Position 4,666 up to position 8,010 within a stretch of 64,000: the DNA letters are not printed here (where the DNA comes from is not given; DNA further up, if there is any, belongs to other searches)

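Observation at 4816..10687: Overlapping pair of giant cytoplasmic K/E-rich proteins with arrays of short Y-x-[MI]-D-[LI]-x-x-[IL]-F repeats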

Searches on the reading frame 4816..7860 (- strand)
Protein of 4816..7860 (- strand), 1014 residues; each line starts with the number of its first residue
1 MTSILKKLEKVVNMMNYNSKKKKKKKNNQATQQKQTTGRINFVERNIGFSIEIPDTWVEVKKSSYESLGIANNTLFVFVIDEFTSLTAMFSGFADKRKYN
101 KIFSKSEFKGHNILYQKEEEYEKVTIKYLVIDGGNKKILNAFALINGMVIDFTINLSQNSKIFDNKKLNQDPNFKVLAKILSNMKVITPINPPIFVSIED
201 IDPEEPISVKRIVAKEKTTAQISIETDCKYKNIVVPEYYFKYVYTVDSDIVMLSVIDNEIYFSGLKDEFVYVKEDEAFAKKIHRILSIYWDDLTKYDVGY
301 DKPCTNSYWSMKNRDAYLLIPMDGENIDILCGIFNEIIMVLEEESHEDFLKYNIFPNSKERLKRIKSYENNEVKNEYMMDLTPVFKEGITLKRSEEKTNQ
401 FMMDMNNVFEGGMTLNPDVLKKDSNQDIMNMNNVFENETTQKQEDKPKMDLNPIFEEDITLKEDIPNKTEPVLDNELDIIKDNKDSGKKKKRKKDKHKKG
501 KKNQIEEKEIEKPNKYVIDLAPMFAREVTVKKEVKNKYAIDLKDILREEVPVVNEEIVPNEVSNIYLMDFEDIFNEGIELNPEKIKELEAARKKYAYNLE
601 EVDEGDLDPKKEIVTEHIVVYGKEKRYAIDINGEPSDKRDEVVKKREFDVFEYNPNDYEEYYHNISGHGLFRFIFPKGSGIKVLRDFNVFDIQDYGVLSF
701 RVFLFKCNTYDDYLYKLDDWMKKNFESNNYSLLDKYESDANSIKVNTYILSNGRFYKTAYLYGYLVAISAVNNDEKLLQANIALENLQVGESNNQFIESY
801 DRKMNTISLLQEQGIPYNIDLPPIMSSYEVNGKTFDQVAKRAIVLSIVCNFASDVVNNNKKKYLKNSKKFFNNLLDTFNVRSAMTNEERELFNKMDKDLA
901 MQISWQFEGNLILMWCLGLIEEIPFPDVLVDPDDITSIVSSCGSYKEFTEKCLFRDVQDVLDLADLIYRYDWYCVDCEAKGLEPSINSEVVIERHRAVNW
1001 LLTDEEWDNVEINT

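Call 3: search_protein_families(library=pfam, proteins=[window:4816-7860:-], max_evalue=0.1)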
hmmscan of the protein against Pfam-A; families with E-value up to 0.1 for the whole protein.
window:4816-7860:- (1014 aa): 1 family
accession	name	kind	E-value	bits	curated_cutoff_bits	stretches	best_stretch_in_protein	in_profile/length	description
PF14094.11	DUF4272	-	2.8e-52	177.3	27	1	802-1010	1-208/208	Domain of unknown function (DUF4272)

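Call 4: search_protein_families(library=ncbifam, proteins=[window:4816-7860:-], max_evalue=0.1)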
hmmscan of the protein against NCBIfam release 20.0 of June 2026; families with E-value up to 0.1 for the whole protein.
window:4816-7860:- (1014 aa): 0 families

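Call 10: find_homologous_proteins(query=window:4816-7821:-)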
Query window:4816-7821:- (1001 aa): 11 proteins with E <= 0.001 among 8000 candidates.
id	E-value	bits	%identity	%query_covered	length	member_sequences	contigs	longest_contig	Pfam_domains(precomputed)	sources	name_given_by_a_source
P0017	0.0e+0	1445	80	50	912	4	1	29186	PF14094.12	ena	-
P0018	0.0e+0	1400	79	51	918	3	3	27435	PF14094.12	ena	-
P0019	7.4e-286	969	48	98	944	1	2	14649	PF14094.12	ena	-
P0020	8.0e-285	966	48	98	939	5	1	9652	PF14094.12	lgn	-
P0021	9.8e-218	744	59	36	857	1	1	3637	PF14094.12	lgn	-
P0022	4.6e-216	738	62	36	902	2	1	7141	PF14094.12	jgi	-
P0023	6.7e-216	738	60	36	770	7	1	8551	PF14094.12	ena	-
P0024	1.9e-214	733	59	36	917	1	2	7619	PF14094.12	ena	-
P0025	3.6e-210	719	60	36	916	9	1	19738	PF14094.12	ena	-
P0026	1.7e-199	684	59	36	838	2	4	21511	PF14094.12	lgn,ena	-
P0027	1.3e-190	654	50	41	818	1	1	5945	PF14094.12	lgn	-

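Call 15: search_solved_structures(query=window:4816-7821:-, max_evalue=1)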
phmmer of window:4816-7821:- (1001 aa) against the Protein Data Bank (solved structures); distinct sequences matched with E-value up to 1: 0.

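Call 16: search_protein_families(library=padloc, proteins=[window:4816-7821:-], max_evalue=0.1)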
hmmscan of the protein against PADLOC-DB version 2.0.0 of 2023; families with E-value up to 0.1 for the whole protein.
window:4816-7821:- (1001 aa): 0 families

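Call 28: search_protein_families(library=pfam, alignment_id=A3, max_evalue=1)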
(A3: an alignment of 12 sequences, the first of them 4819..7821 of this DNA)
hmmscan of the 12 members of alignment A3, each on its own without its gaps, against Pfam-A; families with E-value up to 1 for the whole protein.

A. member 1, window:4819-7821:- (1001 aa): 1 family
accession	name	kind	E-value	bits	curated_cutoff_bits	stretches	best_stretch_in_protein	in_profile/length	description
PF14094.11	DUF4272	-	2.8e-52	177.3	27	1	789-997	1-208/208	Domain of unknown function (DUF4272)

B. families by the number of members that match (of 12 scanned): 6 families
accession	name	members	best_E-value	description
PF14094.11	DUF4272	12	5.5e-60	Domain of unknown function (DUF4272)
PF24879.1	DUF7737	1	0.013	Domain of unknown function (DUF7737)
PF25419.1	Ig_PIFI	1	0.067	PIFI-like, immunoglobulin-like domain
PF03306.18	AAL_decarboxy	1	0.35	Alpha-acetolactate decarboxylase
PF01789.22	PsbP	1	0.35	PsbP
PF20833.2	RNase_E_G_Thio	1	0.9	RNase E/G, Thioredoxin-like domain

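Call 40: predict_structure(alignment_id=A3)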
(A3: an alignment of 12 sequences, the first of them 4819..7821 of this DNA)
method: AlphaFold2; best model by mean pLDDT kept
length: 1001 residues; sequences in the alignment: 12
mean_pLDDT: 60.6   pTM: 0.34
mean pLDDT of the five models: 60.6, 59.9, 58.5, 56.8, 53.8
residues with pLDDT >= 90: 42; 70-90: 450; 50-70: 172; < 50: 337
segments of 3 or more residues with pLDDT < 50: 1-24, 50-57, 179-202, 351-569, 582-596, 606-631, 780-786, 809-817
pLDDT, mean of each block of 10 residues (from residue 1): 30 28 59 79 64 45 72 77 67 56 76 79 77 83 64 70 84 69 31 28 72 71 84 81 81 68 76 78 80 85 83 76 79 71 60 39 26 25 27 24 22 24 22 26 24 24 21 24 28 26 24 30 26 29 24 22 39 57 45 54 53 29 36 67 82 74 81 78 80 87 84 67 76 81 89 90 87 74 49 59 52 48 88 89 81 86 88 89 85 86 81 59 72 84 71 73 68 71 83 73 34
secondary structure, 60 per line:
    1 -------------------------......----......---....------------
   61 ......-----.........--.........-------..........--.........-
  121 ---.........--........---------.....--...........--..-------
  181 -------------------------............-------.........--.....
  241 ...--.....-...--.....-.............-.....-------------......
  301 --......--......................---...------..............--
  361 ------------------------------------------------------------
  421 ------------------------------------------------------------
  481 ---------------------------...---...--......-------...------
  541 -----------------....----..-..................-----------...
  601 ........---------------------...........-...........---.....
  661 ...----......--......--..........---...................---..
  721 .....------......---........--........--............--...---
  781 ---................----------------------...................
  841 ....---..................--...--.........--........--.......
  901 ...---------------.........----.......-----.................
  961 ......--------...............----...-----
elements in order (helices of 4 or more, strands of 3 or more residues): E26-31 E36-41 E45-48 E61-66 E72-80 H83-91 E99-108 E111-119 E124-132 E135-142 H152-156 H159-169 H206-217 E225-233 E236-243 E246-250 E257-261 H263-275 H277-281 E295-300 E303-308 H311-332 H345-358 E514-516 H519-524 E532-534 H558-561 H569-586 E598-608 E630-640 E645-652 E656-663 E668-673 E676-681 E684-693 H697-715 E719-725 E732-737 E741-748 E751-758 H761-772 E775-777 H784-799 H822-844 H848-865 H873-881 H884-891 H894-903 H919-927 H932-938 H944-966 H975-989

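Call 43: fold_search(model_id=the predicted structure, library=pdb)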
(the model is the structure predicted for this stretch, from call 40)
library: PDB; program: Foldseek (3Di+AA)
matches with E <= 10: 964; with E <= 0.001: 8
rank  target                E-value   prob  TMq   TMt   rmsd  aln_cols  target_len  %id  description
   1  2xb3                  6.4e-06  1.00  0.11  0.58   4.7       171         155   16  The Structure of Cyanobacterial PsbP (released 2010-08-25)
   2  9gnw_P                1.3e-05  1.00  0.11  0.49   6.4       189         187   13  Universal PSII assembly intermediate (released 2025-09-17)
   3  1v2b_A                3.9e-05  1.00  0.11  0.54   6.0       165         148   13  Crystal Structure of PsbP Protein in the Oxygen-Evolving Complex of Photosystem II from Higher Plants (released 2004-05-18)
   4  6kac_P                3.9e-05  1.00  0.11  0.46   6.4       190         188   12  Cryo-EM structure of the C2S2-type PSII-LHCII supercomplex from Chlamydomonas reihardtii (released 2019-10-23)
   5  1v2b_B                6.0e-05  1.00  0.11  0.55   6.2       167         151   14  Crystal Structure of PsbP Protein in the Oxygen-Evolving Complex of Photosystem II from Higher Plants (released 2004-05-18)
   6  2vu4                  6.0e-05  1.00  0.11  0.56   6.0       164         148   12  Structure of PsbP protein from Spinacia oleracea at 1.98 A resolution (released 2009-07-21)
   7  9grx_0                7.7e-05  1.00  0.11  0.54   5.3       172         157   13  NDH-PSI-LHCI supercomplex from S. oleracea (released 2025-02-12)
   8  7wff_f                6.5e-04  1.00  0.12  0.60   4.2       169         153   13  Subcomplexes B,M and L in the Cylic electron transfer supercomplex NDH-PSI from Arabidopsis (released 2022-03-16)
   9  3lyd_B                1.4e-03  1.00  0.11  0.50   5.2       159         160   12  Crystal structure of Putative uncharacterized protein from Jonesia denitrificans (released 2010-03-09)
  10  6e8a_A                3.0e-03  1.00  0.09  0.45  10.2       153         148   16  Crystal structure of DcrB from Salmonella enterica at 1.92 Angstroms resolution (released 2018-10-31)
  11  3hlz_B                5.3e-03  0.95  0.09  0.28  15.4       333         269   10  Crystal structure of BT_1490 (NP_810393.1) from BACTEROIDES THETAIOTAOMICRON VPI-5482 at 1.50 A resolution (released 2009-06-16)
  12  3hlz_A                5.8e-03  0.94  0.09  0.28  15.5       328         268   11  Crystal structure of BT_1490 (NP_810393.1) from BACTEROIDES THETAIOTAOMICRON VPI-5482 at 1.50 A resolution (released 2009-06-16)
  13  3wa5_B                6.4e-03  1.00  0.10  0.58   4.8       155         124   10  Crystal Structure of type VI peptidoglycan muramidase effector Tse3 in complex with its cognate immunity protein Tsi3 (released 2013-10-02)
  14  6e8a_B                7.8e-03  1.00  0.09  0.43  10.1       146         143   15  Crystal structure of DcrB from Salmonella enterica at 1.92 Angstroms resolution (released 2018-10-31)
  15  6xrb_A                1.3e-02  0.98  0.09  0.40   9.4       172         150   13  Crystal structure of SciW from Salmonella typhimurium (released 2020-12-30)
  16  6xrr_A                1.5e-02  1.00  0.09  0.48   6.5       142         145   12  Structure of SciW bound to the Rhs1 Transmembrane Domain from Salmonella typhimurium (released 2020-12-30)
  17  6xrr_D                1.5e-02  0.98  0.08  0.40   9.4       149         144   13  Structure of SciW bound to the Rhs1 Transmembrane Domain from Salmonella typhimurium (released 2020-12-30)
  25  6xrf_H                4.7e-02  0.96  0.07  0.38  11.4       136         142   11  EagT6 Tse6 NT complex (released 2020-12-30)
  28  6xrf_G                1.0e-01  0.91  0.06  0.37  11.2       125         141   12  EagT6 Tse6 NT complex (released 2020-12-30)
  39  6xrf_A                2.9e-01  0.66  0.06  0.35  11.4       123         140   13  EagT6 Tse6 NT complex (released 2020-12-30)
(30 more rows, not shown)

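Call 83: search_solved_structures(query=A3, max_evalue=10)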
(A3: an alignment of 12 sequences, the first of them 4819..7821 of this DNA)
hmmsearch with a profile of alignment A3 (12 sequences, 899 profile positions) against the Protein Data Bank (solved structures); distinct sequences matched with E-value up to 10: 3.
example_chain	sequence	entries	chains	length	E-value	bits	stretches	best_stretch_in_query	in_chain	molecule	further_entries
7ng8_D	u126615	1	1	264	5.8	8.3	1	366-520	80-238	Klebicin C activity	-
6uxv_C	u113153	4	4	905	8.1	7.8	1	371-501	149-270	SWI/SNF chromatin-remodeling complex subunit SNF5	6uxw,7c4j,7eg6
7egm_C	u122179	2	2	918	8.8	7.7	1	372-501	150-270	SWI/SNF chromatin-remodeling complex subunit SNF5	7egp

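Call 90: find_encoding_contigs(protein=P0025, flank=8000, max_places=1)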
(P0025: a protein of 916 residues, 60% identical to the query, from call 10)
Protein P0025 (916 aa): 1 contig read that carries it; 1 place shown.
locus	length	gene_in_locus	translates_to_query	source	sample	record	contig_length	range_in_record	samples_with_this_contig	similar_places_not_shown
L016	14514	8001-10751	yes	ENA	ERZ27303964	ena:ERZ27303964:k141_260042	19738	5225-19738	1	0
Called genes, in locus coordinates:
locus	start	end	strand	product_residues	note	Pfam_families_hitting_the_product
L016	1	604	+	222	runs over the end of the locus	PF16316:DUF4956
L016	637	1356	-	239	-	PF00702:Hydrolase, PF13419:HAD_2, PF13242:Hydrolase_like (weak)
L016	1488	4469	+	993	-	PF09479:Flg_new (faint)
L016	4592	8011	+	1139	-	-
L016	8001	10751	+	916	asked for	PF14094:DUF4272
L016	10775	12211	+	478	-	PF00171:Aldedh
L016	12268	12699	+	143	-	-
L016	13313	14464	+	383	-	PF00465:Fe-ADH, PF13685:Fe-ADH_2, PF25137:ADH_Fe_C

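Call 100: search_protein_families(library=phrogs, proteins=[window:4819-7821:-], max_evalue=0.01)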
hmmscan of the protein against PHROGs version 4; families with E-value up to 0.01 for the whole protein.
window:4819-7821:- (1001 aa): 0 families
